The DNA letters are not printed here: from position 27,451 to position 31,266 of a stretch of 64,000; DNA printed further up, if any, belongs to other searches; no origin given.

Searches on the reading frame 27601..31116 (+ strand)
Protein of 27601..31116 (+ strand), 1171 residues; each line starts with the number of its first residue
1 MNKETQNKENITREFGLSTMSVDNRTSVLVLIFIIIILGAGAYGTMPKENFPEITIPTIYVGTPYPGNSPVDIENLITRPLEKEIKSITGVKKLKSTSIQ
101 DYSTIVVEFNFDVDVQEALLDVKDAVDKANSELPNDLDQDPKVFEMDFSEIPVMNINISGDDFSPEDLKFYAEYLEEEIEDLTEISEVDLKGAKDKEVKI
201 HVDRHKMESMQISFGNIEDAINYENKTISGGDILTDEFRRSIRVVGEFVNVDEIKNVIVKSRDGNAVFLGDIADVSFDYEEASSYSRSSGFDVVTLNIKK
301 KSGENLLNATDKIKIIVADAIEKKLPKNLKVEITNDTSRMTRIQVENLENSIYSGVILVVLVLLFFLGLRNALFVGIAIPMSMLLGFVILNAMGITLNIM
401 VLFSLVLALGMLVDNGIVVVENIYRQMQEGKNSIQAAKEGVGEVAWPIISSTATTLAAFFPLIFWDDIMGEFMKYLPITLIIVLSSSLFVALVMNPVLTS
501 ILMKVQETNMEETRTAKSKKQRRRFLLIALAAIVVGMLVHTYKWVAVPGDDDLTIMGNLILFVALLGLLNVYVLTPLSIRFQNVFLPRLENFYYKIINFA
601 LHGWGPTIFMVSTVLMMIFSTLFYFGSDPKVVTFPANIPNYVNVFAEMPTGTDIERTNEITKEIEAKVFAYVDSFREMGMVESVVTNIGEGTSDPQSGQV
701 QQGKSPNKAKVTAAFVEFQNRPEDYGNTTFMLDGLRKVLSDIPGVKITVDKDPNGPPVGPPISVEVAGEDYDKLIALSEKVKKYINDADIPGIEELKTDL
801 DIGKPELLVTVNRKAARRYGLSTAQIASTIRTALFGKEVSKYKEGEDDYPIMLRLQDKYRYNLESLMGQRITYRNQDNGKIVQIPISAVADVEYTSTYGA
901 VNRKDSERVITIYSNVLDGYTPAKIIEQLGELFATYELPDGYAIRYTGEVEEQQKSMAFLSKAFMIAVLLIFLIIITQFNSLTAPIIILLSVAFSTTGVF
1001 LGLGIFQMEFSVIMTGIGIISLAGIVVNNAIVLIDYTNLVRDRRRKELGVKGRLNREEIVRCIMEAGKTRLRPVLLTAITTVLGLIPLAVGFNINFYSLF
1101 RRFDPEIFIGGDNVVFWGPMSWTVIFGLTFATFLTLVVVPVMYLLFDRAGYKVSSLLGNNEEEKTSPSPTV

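Call 67: search_protein_families(library=pfam, proteins=[window:27601-31116:+], max_evalue=0.000001)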
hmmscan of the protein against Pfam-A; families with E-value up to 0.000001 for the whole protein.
window:27601-31116:+ (1171 aa): 2 families
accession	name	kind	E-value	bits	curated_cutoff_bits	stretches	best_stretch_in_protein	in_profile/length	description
PF00873.25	ACR_tran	-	6.9e-192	640.3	28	2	18-526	2-512/1021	AcrB/AcrD/AcrF family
PF03176.21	MMPL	-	2e-07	30.7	20.5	0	236-505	55-305/333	MMPL family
